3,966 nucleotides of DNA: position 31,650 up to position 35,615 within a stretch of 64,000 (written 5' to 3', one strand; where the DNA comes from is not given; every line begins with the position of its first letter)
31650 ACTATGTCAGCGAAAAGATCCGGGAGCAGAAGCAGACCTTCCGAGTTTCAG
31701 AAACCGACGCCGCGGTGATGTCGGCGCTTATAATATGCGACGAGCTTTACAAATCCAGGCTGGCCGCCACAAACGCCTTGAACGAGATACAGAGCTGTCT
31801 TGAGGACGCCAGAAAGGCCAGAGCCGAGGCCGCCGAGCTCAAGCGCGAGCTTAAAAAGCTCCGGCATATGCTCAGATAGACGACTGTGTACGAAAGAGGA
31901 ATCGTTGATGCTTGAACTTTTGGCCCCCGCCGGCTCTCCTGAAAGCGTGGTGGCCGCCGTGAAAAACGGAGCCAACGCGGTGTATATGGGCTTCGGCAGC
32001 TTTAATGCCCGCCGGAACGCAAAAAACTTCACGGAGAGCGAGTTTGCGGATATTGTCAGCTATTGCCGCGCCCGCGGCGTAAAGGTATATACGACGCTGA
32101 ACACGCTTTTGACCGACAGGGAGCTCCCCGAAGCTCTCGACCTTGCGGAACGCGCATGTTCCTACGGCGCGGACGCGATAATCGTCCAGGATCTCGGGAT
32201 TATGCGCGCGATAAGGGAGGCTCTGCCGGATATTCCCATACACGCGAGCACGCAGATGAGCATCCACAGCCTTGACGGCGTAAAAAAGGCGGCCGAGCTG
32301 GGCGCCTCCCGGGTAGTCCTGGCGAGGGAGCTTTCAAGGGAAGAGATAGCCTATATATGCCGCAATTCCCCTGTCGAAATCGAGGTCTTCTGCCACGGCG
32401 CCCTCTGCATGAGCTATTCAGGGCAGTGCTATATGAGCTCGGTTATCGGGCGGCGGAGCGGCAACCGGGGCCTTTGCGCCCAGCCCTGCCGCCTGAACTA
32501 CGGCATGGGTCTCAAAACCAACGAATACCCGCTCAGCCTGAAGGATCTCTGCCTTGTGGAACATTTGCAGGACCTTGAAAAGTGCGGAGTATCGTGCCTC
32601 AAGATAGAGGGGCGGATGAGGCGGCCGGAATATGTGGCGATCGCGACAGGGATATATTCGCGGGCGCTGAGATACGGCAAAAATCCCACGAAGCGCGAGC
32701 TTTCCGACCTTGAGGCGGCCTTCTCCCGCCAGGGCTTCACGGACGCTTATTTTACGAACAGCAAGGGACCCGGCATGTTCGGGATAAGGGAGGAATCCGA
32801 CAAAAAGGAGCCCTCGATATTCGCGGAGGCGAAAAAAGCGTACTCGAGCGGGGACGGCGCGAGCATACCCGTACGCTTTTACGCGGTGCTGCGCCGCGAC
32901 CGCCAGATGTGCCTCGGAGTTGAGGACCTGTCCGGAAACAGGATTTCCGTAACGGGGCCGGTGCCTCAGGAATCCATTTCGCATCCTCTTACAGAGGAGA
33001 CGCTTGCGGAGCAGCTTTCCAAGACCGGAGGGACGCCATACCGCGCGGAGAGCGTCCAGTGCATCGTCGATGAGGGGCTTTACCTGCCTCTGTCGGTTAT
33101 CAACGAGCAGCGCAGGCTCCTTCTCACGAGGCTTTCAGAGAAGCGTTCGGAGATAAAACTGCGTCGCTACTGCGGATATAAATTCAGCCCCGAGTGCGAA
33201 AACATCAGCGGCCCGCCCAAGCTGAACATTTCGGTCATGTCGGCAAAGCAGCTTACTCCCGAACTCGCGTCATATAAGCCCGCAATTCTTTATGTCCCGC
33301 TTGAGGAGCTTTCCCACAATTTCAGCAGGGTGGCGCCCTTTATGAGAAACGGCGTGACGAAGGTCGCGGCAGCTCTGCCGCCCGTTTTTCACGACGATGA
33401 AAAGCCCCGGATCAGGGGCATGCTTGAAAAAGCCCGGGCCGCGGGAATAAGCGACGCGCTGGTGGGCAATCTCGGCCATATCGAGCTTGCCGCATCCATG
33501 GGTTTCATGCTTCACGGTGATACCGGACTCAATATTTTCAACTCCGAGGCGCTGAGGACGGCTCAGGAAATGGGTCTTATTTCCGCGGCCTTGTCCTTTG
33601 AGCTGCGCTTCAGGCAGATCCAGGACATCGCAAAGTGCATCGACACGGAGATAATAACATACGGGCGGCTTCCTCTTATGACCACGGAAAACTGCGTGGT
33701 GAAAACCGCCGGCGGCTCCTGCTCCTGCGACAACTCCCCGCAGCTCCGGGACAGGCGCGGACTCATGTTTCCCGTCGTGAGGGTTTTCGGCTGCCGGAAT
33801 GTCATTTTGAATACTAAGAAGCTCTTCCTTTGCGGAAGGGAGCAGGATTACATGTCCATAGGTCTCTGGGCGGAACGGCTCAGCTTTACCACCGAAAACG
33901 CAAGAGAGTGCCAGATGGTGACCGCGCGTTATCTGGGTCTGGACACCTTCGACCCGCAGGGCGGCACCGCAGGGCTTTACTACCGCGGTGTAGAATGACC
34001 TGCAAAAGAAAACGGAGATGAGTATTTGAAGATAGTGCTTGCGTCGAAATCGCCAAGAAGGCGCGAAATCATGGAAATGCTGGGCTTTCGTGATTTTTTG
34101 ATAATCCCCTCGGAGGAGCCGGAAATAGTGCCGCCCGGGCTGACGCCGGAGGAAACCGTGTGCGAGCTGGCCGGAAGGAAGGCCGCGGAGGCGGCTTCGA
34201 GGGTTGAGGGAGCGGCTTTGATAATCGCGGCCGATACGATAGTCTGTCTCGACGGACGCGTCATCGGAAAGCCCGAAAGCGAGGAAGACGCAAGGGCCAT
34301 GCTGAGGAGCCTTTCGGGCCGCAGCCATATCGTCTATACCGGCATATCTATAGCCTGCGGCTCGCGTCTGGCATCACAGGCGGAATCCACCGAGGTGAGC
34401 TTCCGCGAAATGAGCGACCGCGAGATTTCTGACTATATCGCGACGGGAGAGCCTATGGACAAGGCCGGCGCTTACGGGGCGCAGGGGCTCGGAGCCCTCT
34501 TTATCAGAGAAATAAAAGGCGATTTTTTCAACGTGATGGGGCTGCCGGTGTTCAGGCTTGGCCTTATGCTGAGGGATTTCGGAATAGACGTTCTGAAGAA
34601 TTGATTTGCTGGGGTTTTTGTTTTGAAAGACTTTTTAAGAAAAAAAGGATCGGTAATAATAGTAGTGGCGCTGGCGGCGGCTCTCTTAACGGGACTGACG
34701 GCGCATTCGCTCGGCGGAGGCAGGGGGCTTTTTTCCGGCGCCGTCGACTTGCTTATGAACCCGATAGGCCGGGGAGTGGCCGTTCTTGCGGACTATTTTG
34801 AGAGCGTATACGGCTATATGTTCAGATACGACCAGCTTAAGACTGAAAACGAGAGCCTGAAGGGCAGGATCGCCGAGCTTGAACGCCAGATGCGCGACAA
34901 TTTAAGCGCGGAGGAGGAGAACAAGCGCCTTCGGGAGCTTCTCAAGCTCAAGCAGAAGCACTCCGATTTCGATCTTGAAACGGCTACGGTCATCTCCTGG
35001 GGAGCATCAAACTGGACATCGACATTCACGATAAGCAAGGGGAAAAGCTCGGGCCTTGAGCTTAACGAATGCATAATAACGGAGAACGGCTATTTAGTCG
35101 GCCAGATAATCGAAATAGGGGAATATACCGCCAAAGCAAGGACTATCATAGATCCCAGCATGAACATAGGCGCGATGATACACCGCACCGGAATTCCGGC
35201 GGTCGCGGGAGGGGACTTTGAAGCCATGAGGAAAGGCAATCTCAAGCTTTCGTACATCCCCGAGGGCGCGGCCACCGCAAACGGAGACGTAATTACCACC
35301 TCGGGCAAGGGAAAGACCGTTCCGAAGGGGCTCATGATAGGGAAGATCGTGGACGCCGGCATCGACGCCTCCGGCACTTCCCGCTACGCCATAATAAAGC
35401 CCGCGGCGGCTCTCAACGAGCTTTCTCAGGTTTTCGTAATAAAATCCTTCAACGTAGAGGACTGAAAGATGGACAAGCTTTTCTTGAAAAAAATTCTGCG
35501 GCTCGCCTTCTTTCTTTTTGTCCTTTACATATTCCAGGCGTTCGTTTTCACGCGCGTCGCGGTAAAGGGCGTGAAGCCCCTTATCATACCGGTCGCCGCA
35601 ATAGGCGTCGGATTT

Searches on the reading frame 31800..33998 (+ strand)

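Call 7: search_protein_families(library=pfam, proteins=[window:31800-33998:+])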
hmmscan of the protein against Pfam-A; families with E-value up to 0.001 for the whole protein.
window:31800-33998:+ (732 aa): 2 families
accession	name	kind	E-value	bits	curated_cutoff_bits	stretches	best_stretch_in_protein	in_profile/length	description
PF01136.24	Peptidase_U32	-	7e-82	274.6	22.4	2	111-321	3-230/233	Peptidase family U32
PF12392.13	DUF3656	-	1.5e-18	67.9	22.1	1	338-449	7-108/109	Collagenase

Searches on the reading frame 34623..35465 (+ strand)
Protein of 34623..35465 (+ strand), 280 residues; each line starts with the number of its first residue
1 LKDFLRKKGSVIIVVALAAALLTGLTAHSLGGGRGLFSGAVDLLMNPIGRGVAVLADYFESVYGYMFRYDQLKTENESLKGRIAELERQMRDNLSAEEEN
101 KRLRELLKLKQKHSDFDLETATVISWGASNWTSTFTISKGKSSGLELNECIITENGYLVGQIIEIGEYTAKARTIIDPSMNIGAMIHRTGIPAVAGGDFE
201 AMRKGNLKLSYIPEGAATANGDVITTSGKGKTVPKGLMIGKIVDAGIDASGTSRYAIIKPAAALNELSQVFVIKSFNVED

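Call 8: search_protein_families(library=pfam, proteins=[window:34623-35465:+])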
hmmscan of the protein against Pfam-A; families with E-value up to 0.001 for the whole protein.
window:34623-35465:+ (280 aa): 1 family
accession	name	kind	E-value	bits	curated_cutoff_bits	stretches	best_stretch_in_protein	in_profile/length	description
PF04085.20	MreC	-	2.9e-36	124.9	28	1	123-274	1-147/147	Rod shape-determining protein MreC, barrel core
